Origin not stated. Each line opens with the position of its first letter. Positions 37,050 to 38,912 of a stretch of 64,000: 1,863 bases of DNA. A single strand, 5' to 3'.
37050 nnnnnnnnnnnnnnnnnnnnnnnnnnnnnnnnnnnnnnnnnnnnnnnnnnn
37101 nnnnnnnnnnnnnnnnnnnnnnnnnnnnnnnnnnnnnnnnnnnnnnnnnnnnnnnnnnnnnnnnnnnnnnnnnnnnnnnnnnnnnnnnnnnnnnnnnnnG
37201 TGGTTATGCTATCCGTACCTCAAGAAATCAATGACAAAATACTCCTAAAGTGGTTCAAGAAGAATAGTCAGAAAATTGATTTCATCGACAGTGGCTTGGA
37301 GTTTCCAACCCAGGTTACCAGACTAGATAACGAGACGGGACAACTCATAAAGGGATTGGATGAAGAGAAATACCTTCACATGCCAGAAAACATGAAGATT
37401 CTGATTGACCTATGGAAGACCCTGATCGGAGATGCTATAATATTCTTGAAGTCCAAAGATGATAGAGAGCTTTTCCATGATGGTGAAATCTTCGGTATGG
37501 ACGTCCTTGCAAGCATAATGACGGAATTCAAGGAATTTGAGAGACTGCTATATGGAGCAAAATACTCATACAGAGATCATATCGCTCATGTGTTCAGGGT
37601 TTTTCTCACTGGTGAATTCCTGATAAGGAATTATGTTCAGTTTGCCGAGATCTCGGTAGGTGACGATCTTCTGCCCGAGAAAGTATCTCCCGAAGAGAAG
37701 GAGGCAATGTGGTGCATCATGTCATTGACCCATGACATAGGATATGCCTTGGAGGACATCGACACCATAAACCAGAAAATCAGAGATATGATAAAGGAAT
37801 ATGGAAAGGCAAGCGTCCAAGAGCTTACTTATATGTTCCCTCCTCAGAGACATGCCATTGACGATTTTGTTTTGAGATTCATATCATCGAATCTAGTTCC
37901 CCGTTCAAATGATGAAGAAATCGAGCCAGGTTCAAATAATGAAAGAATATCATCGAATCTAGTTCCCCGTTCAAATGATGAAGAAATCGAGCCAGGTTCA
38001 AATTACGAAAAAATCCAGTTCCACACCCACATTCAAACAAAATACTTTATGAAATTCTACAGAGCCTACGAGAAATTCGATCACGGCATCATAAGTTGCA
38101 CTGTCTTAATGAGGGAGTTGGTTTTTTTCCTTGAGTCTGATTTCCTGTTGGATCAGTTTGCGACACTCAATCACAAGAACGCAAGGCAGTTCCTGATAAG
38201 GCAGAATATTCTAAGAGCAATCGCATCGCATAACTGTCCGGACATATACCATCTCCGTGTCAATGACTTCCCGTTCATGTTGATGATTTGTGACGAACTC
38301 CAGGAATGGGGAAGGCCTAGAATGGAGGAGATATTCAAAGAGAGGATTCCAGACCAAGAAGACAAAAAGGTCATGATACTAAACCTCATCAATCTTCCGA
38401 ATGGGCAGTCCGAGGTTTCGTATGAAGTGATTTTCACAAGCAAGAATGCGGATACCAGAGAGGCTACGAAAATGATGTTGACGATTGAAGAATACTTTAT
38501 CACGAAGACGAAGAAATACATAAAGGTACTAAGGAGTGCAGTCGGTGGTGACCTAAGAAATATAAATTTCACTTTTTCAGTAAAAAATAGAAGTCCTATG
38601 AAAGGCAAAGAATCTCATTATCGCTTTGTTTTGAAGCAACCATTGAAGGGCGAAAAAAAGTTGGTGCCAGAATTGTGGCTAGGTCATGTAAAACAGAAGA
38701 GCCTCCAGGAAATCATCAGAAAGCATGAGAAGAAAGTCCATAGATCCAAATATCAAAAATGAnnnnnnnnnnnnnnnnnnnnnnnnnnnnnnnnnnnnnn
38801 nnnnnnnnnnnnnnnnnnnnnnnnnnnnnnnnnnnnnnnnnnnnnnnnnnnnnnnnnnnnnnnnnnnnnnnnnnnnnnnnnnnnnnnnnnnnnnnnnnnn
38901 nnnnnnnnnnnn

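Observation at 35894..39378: Candidate new system: wHTH / radical SAM-SPASM / HD phosphohydrolase / family-5-like UDG operon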

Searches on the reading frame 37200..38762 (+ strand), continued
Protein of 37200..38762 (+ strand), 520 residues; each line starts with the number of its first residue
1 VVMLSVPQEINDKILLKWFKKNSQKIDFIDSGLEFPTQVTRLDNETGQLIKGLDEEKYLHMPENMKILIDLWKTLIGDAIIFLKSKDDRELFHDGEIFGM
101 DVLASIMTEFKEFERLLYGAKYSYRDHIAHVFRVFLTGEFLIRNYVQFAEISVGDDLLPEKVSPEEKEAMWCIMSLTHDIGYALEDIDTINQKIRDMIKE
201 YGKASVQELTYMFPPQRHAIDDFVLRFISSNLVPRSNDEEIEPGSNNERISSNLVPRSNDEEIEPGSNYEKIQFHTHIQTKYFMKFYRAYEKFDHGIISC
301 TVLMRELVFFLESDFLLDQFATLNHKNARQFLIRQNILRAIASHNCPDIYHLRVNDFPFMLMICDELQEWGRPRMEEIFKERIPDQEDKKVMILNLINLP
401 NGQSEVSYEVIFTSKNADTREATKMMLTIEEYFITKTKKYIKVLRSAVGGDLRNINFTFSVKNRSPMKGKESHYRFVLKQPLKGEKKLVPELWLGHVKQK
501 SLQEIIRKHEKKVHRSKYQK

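Call 48: search_protein_families(library=pfam, alignment_id=A2, max_evalue=0.00001)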
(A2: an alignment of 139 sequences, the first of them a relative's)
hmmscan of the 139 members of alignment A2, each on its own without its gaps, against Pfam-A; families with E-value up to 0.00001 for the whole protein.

A. member 1, L002:1930-3459:- (510 aa): 1 family
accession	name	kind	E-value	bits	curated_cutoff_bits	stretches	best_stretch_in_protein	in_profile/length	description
PF01609.27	DDE_Tnp_1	-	1.9e-18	67.4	23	1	303-481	4-200/200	Transposase DDE domain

B. families by the number of members that match (of 139 scanned): 146 families (the first 25 are shown)
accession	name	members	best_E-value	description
PF00005.33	ABC_tran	4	2.6e-34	ABC transporter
PF08937.16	ThsB_TIR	4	2.9e-22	Thoeris protein ThsB, TIR-like domain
PF13676.11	TIR_2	4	4e-10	TIR domain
PF22769.1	DCD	3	7.5e-28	dCTP deaminase-like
PF04055.27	Radical_SAM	3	6.7e-20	Radical SAM superfamily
PF13304.12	AAA_21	3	7.2e-19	AAA domain, putative AbiEii toxin, Type IV TA system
PF13508.13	Acetyltransf_7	3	7.2e-11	Acetyltransferase (GNAT) domain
PF03599.22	CdhD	2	1.4e-80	CO dehydrogenase/acetyl-CoA synthase delta subunit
PF01863.23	YgjP-like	2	1.2e-61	YgjP-like, metallopeptidase domain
PF01695.23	IstB_IS21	2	1.7e-58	IstB-like ATP binding protein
PF01555.25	N6_N4_Mtase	2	1.9e-41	DNA methylase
PF04326.19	SLFN_AlbA_2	2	3.1e-23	Schlafen, AlbA_2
PF00583.31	Acetyltransf_1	2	8e-16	Acetyltransferase (GNAT) family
PF00037.32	Fer4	2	1.5e-10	4Fe-4S binding domain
PF12838.12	Fer4_7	2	3.9e-10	4Fe-4S dicluster domain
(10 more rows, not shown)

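Call 49: search_protein_families(library=padloc, alignment_id=A2, max_evalue=1e-10)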
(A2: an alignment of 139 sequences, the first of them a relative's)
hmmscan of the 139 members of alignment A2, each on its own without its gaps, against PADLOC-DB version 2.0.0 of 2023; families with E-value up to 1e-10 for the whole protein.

A. member 1, L002:1930-3459:- (510 aa): 0 families

B. families by the number of members that match (of 139 scanned): 206 families (the first 25 are shown)
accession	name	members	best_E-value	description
PDLC04135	mad3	5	1.5e-35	mads_3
PDLC00418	ThsB1|ThsB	3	2.4e-47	TIR-like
PDLC04688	PDC-M50B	3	4.5e-17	-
PDLC00431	ThsB1|ThsB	3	1e-16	TIR-like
PDLC04422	PDC-M11A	2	3.3e-152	-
PDLC04421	PDC-M11A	2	2.6e-114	-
PDLC04420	PDC-M11A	2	1.3e-96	-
PDLC04417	PDC-M11A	2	2.1e-88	-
PDLC00428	ThsB1|ThsB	2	1.1e-73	TIR-like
PDLC04419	PDC-M11A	2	6.8e-56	-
PDLC03387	MTase_II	2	2.3e-51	Type II methyltransferase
PDLC03339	MTase_II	2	2.3e-44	Type II methyltransferase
PDLC04134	mad2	2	3e-44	mads_2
PDLC03353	MTase_II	2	1.2e-38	Type II methyltransferase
PDLC03371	MTase_II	2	3.8e-38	Type II methyltransferase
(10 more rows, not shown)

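Call 54: search_protein_representatives(alignment_id=A1)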
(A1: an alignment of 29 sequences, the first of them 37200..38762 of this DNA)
Query: 29 sequences, 469 profile positions. Proteins with E-value up to 0.001 (for the whole library): 1625; up to 1e-10: 507; up to 1e-30: 232. The best 150 are listed.
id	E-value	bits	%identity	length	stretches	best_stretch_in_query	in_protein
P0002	3.8e-191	652.5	-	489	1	11-467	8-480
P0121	4.1e-184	629.4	-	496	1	5-467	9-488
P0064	1.4e-182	624.3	-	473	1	6-464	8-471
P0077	4.1e-180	616.1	-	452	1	1-457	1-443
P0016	3.9e-165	566.8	-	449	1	11-449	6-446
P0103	6.1e-165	566.1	-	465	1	7-463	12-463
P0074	7.1e-160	549.4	-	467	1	19-451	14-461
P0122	1.0e-152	525.8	-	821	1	11-453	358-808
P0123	5.4e-150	516.8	-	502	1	13-466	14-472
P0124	4.5e-148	510.5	-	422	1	8-414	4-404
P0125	9.7e-147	506.1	-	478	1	12-466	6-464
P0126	1.1e-144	499.4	-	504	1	11-456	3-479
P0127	5.5e-140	483.8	-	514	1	9-467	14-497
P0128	5.1e-129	447.7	-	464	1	10-450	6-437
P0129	3.6e-128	444.9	-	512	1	10-462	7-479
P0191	1.6e-83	297.7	-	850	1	11-411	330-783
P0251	1.1e-60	222.3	-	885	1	66-426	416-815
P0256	2.7e-59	217.8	-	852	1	61-374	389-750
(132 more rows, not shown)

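Call 58: find_related_loci(query=A1, collection=viral_contigs, flank=8000)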
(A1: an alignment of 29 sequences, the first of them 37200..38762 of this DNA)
Query A1 (520 aa) in viral_contigs; peptide patterns used: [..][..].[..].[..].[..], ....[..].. (x = any residue, [..] = any of these).
33 stretches matched a pattern, but none encodes a relative of the query by tblastn (E <= 1e-3).

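Call 59: search_dna_similar(query=window:37200-38762:+, collection=phages, mode=protein, max_evalue=0.001)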
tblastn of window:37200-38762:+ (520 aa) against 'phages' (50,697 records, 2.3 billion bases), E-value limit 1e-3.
No match.

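Call 60: search_dna_similar(query=window:37200-38762:+, collection=plasmids, mode=protein, max_evalue=0.001)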
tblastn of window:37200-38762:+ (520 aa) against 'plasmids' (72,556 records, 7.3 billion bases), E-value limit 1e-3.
Records with a match: 1; places in all: 1; records where one place covers at least 80% of the query: 0.
Best place of each record, by identity: <60% 1.
By first word of the organism name: Parabacteroides 1.
By predicted mobility (MOB-suite, as given by PLSDB): non-mobilizable 1.
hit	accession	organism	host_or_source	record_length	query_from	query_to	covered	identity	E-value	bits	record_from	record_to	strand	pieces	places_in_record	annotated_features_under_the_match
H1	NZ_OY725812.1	Parabacteroides distasonis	-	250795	63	462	77%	30.8%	3e-49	189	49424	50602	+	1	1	hypothetical protein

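Call 61: get_annotated_region(hit=H1, flank=9000)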
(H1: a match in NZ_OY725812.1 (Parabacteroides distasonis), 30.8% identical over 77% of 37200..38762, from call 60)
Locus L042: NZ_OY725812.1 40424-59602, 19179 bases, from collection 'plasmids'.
description: Parabacteroides distasonis strain Parabacteroides distasonis TSDC17.2-1.1 plasmid 67, complete sequence
organism: Parabacteroides distasonis (NCBI taxid 823)
taxonomy: Bacteria; Bacteroidota; Bacteroidia; Bacteroidales; Tannerellaceae; Parabacteroides; Parabacteroides distasonis
host: -; source: -; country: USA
typing (MOB-suite, as given by PLSDB): non-mobilizable
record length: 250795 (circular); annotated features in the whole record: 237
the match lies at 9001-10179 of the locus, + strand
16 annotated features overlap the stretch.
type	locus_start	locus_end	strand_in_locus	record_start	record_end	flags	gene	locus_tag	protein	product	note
CDS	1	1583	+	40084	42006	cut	-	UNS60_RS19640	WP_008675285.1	alkyl sulfatase dimerization domain-containing protein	-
CDS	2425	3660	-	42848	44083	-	-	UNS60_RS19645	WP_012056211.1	site-specific integrase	GO:0015074 - DNA integration [Evidence IEA]; GO:0006310 - DNA recombination [Evidence IEA]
CDS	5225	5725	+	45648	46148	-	-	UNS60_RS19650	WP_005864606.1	hypothetical protein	-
CDS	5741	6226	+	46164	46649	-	-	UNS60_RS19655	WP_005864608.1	TIR domain-containing protein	-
CDS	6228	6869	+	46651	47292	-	-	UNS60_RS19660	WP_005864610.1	hypothetical protein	-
CDS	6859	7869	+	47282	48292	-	-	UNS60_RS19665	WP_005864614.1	nucleotide kinase domain-containing protein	-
CDS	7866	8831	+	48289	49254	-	-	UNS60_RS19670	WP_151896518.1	radical SAM protein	-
CDS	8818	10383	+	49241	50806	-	-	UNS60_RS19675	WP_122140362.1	hypothetical protein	-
CDS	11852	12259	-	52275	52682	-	-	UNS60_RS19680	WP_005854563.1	helix-turn-helix transcriptional regulator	-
CDS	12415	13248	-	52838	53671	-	-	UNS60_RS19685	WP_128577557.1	DNA-formamidopyrimidine glycosylase family protein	-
CDS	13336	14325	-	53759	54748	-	-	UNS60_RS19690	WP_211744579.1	fimbrillin family protein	-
CDS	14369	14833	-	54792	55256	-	-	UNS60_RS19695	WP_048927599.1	nuclear transport factor 2 family protein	-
CDS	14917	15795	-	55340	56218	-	-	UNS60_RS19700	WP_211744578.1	helix-turn-helix domain-containing protein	-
CDS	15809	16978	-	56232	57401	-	-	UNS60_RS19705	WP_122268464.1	esterase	-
CDS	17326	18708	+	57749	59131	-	-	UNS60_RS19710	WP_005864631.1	membrane protein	-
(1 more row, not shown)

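Call 86: search_solved_structures(query=A4, max_evalue=10, show_alignments=2)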
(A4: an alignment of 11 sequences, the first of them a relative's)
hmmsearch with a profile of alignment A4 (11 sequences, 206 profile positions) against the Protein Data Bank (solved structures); distinct sequences matched with E-value up to 10: 37.
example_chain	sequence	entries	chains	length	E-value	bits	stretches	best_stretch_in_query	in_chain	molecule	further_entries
8ecu_A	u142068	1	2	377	0.085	15.4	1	116-145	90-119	Alcohol dehydrogenase E chain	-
1mgo_A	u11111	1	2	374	0.2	14.3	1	116-145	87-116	Alcohol Dehydrogenase E chain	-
8ect_A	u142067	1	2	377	0.2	14.2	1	116-145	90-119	Alcohol dehydrogenase E chain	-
8e7u_A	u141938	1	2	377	0.2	14.2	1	116-145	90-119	Alcohol dehydrogenase E chain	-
8ecs_A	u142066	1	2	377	0.25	13.9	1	116-145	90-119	Alcohol dehydrogenase E chain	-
8ee3_A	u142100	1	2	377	0.57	12.7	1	116-145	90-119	Alcohol dehydrogenase E chain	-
1axe_A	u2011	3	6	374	0.82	12.2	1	116-145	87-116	ALCOHOL DEHYDROGENASE | Alcohol dehydrogenase E chain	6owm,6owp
1d1t_A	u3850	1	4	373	0.82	12.2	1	116-146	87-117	ALCOHOL DEHYDROGENASE CLASS IV SIGMA CHAIN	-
9cqk_A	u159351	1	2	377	0.83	12.2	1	116-145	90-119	Alcohol dehydrogenase E chain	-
1qlh_A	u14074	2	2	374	0.83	12.2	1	116-145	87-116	ALCOHOL DEHYDROGENASE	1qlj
1a71_A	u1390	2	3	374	0.84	12.2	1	116-145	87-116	LIVER ALCOHOL DEHYDROGENASE | HORSE LIVER ALCOHOL DEHYDROGENASE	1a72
3oq6_A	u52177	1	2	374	0.85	12.2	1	116-145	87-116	Alcohol dehydrogenase E chain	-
5kjc_A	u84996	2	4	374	0.86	12.1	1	116-145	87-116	Alcohol dehydrogenase E chain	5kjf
1ju9_A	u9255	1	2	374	0.87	12.1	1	116-145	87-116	ALCOHOL DEHYDROGENASE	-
1n8k_A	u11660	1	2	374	0.87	12.1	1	116-145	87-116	Alcohol Dehydrogenase E chain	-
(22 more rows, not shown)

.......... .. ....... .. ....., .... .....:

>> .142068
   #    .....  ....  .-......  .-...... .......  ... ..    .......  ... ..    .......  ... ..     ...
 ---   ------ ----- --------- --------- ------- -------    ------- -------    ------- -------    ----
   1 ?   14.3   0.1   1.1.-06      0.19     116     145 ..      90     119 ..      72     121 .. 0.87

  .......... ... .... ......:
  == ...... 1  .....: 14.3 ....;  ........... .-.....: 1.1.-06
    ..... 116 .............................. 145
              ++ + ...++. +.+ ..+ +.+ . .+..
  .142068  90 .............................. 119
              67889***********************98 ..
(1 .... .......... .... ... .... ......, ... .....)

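Call 96: search_protein_families(library=phrogs, proteins=[window:37200-38762:+, L040:7379-7999:+, L033:3938-4945:+, L033:3310-3945:+, L019:8129-8947:+, L014:7671-8531:+], max_evalue=0.001)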
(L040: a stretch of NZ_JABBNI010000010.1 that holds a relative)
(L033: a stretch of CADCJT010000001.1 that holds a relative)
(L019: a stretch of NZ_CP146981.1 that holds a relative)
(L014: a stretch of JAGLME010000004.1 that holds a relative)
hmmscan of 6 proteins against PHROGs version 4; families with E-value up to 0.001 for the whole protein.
window:37200-38762:+ (520 aa): 0 families

L040:7379-7999:+ (207 aa): 0 families

L033:3938-4945:+ (335 aa): 1 family
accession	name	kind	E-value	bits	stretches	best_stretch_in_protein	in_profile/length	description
phrog_2396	-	unknown function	1.8e-55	189.9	1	14-304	5-319/331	-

L033:3310-3945:+ (212 aa): 0 families

L019:8129-8947:+ (273 aa): 0 families

L014:7671-8531:+ (287 aa): 0 families

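Call 102: find_encoding_contigs(protein=P0122, flank=5000, max_places=2)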
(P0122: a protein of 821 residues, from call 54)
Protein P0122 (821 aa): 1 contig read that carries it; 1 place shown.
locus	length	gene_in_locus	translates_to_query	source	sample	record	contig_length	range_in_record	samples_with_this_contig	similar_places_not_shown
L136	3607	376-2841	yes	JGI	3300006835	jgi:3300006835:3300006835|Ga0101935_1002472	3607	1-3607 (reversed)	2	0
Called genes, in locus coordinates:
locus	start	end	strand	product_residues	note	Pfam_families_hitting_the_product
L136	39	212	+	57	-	-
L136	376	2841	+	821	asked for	PF04055:Radical_SAM, PF13186:SPASM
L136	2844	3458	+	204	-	PF03167:UDG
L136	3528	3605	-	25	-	?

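Call 103: find_encoding_contigs(protein=P0256, flank=5000, max_places=2)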
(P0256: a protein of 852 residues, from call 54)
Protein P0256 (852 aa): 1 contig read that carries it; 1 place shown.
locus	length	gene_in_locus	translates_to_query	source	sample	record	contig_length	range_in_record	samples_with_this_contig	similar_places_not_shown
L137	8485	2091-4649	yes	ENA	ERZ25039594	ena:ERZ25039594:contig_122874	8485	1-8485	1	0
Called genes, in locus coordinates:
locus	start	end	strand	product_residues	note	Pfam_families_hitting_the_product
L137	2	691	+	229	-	?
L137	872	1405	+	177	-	PF00334:NDK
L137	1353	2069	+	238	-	-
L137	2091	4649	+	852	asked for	PF04055:Radical_SAM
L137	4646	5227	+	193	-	PF01928:CYTH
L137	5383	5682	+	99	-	-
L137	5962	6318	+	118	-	PF03167:UDG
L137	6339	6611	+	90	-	-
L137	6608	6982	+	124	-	PF01850:PIN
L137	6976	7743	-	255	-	PF00528:BPD_transp_1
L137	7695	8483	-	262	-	?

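Call 104: search_protein_families(library=pfam, proteins=[L137:2-691:+, L137:872-1405:+, L137:1353-2069:+, L137:4646-5227:+, L137:5383-5682:+, L137:5962-6318:+, L137:6339-6611:+, L136:39-212:+], max_evalue=0.01)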
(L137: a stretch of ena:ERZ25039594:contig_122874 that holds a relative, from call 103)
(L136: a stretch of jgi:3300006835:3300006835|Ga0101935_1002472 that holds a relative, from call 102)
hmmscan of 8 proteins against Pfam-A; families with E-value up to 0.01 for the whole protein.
L137:2-691:+ (229 aa): 1 family
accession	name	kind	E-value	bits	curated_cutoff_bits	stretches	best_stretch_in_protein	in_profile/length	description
PF03575.23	Peptidase_S51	-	2.8e-09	37.4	23.9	1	19-147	1-131/206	Peptidase family S51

L137:872-1405:+ (177 aa): 1 family
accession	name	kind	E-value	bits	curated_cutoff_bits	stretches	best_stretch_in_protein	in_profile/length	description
PF00334.24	NDK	-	5.9e-40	136.7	27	1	14-163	1-135/135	Nucleoside diphosphate kinase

L137:1353-2069:+ (238 aa): 0 families

L137:4646-5227:+ (193 aa): 1 family
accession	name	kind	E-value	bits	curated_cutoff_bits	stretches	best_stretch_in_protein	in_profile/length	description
PF01928.26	CYTH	-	8.5e-08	32.7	23.2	1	7-157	3-171/179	CYTH domain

L137:5383-5682:+ (99 aa): 0 families

L137:5962-6318:+ (118 aa): 1 family
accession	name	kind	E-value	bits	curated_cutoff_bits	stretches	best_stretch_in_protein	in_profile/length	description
PF03167.25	UDG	-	3.4e-13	50.3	24.3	1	2-105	56-138/141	Uracil DNA glycosylase superfamily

L137:6339-6611:+ (90 aa): 0 families

L136:39-212:+ (57 aa): 0 families

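Call 106: find_encoding_contigs(protein=P0251, flank=5000, max_places=2)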
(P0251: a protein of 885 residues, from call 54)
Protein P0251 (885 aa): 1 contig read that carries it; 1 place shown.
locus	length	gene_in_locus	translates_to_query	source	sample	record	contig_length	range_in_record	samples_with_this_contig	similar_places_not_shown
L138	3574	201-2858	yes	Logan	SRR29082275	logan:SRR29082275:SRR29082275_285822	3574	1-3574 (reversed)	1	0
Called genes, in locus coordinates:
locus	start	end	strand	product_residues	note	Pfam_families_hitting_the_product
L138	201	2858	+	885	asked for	PF04055:Radical_SAM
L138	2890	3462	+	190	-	PF10050:DUF2284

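Call 107: find_encoding_contigs(protein=P0191, flank=5000, max_places=2)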
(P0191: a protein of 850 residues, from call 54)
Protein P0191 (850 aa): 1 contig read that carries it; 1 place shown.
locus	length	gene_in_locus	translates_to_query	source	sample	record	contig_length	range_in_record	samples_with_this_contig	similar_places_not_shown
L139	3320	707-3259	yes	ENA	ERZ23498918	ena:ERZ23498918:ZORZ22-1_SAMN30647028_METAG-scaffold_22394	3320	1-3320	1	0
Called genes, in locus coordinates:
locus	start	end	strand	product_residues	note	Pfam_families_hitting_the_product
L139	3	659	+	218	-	?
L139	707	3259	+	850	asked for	PF04055:Radical_SAM, PF13186:SPASM (weak)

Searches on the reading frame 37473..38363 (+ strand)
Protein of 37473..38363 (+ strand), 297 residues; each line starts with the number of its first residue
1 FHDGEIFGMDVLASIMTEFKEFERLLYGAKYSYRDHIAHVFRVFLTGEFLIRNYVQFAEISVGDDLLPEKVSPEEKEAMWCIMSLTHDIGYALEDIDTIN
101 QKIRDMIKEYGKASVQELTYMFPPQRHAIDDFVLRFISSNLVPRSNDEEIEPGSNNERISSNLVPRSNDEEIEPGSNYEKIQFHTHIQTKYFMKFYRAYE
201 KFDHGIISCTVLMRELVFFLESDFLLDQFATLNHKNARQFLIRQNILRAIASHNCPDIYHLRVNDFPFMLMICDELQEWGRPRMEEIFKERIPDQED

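Call 53: search_solved_structures(query=A3, max_evalue=10, show_alignments=3)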
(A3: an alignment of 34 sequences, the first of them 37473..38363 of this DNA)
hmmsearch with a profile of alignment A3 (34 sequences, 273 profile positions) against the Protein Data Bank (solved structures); distinct sequences matched with E-value up to 10: 2.
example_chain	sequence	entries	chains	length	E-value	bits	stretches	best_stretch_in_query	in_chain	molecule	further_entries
3hd7_A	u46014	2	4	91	0.24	13.6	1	128-199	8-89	Vesicle-associated membrane protein 2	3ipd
2kog_A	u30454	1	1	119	0.58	12.4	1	128-199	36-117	Vesicle-associated membrane protein 2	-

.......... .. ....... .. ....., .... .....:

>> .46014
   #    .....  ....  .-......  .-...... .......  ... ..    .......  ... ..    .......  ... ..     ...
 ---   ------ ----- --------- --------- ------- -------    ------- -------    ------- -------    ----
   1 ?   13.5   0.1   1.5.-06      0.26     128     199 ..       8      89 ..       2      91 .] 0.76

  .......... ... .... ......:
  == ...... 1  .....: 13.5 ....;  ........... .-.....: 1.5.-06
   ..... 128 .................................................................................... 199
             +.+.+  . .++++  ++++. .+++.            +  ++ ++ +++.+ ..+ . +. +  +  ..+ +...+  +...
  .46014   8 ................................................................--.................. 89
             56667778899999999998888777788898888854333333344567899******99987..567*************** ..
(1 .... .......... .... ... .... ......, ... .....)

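Call 65: predict_structure(alignment_id=A3)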
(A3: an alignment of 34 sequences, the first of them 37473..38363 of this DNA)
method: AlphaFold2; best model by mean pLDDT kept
length: 297 residues; sequences in the alignment: 34
mean_pLDDT: 80.1   pTM: 0.80
mean pLDDT of the five models: 80.1, 78.9, 78.7, 78.4, 77.2
residues with pLDDT >= 90: 129; 70-90: 81; 50-70: 70; < 50: 17
segments of 3 or more residues with pLDDT < 50: 1-4, 160-162, 164-168, 295-297
pLDDT, mean of each block of 10 residues (from residue 1): 57 85 72 76 96 96 91 97 94 82 84 62 67 94 74 53 48 59 92 95 93 83 69 91 96 90 93 87 66 49
secondary structure, 60 per line:
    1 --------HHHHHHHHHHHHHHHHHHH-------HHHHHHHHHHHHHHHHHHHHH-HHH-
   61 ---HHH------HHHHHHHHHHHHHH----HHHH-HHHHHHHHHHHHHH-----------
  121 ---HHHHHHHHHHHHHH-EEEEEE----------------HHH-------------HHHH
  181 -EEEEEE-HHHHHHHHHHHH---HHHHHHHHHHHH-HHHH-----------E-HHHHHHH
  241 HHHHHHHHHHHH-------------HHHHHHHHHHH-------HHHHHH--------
elements in order: H9-27 H35-55 H73-86 H91-94 H96-109 H124-137 E139-144 H177-180 E182-187 H189-200 H204-215 H217-220 H234-252 H266-276 H284-289

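Call 67: fold_search(model_id=the predicted structure, library=pdb)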
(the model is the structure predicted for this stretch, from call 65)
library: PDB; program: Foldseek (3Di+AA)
matches with E <= 10: 35; with E <= 0.001: 0
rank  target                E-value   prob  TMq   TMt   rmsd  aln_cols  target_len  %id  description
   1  8t6j_A                1.3e+00  0.08  0.17  0.10  14.2       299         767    7  CDPPB-bound inactive mGlu5 (released 2023-10-11)
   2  5yjc_B                1.3e+00  0.07  0.15  0.17  17.6       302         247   11  Structural insights into the CRISPR-Cas-associated ribonuclease activity of Staphylococcus epidermidis Csm6 (released 2018-10-17)
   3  8x0e_A                2.8e+00  0.04  0.14  0.08  18.6       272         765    9  Human FL Metabotropic glutamate receptor 5, mGlu5-5M with agonist and PAM, W785A mutant (released 2024-11-06)
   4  6n7g_B                3.4e+00  0.04  0.14  0.05  19.9       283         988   10  Cryo-EM structure of tetrameric Ptch1 in complex with ShhNp (form I) (released 2019-05-29)
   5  8pmq_2                3.4e+00  0.03  0.12  0.11  30.4       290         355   12  Catalytic module of yeast GID E3 ligase bound to multiphosphorylated Ubc8~ubiquitin (released 2024-01-03)
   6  9avl_R                3.5e+00  0.04  0.18  0.09  16.4       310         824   11  Structure of human calcium-sensing receptor in complex with Gi3 protein in nanodiscs (released 2024-04-17)
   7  9o1a_a                3.7e+00  0.04  0.18  0.19  20.7       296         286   12  Pseudomonas aeruginosa ATPase State1 F1Fo focused (released 2025-12-10)
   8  7cum_B                3.9e+00  0.06  0.20  0.11  18.0       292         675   12  Cryo-EM structure of human GABA(B) receptor bound to the antagonist CGP54626 (released 2020-11-11)
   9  7yr5_A                4.7e+00  0.01  0.09  0.09  19.3       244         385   11  Embigin facilitates monocarboxylate transporter 1 localization to plasma membrane and transition to a decoupling state (released 2022-09-28)
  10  3wfr_G                4.9e+00  0.06  0.18  0.13  16.6       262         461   14  tRNA processing enzyme complex 2 (released 2014-01-01)
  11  3jd5_G                4.9e+00  0.02  0.10  0.13  18.1       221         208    8  Cryo-EM structure of the small subunit of the mammalian mitochondrial ribosome (released 2016-07-13)
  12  9avl_Q                5.7e+00  0.02  0.15  0.08  18.1       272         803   10  Structure of human calcium-sensing receptor in complex with Gi3 protein in nanodiscs (released 2024-04-17)
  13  7y1q_A                5.9e+00  0.02  0.13  0.11  18.6       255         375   12  5.0 angstrom cryo-EM structure of transmembrane regions of mouse Basigin/MCT1 in complex with antibody 6E7F1 (released 2023-06-14)
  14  6lyy_A                5.9e+00  0.02  0.12  0.10  18.2       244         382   10  Cryo-EM structure of the human MCT1/Basigin-2 complex in the presence of anti-cancer drug candidate AZD3965 in the out (released 2020-12-23)
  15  9wji                  5.9e+00  0.02  0.13  0.11  17.6       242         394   10  Alkylsulfone-bound human VAChT (released 2025-11-05)
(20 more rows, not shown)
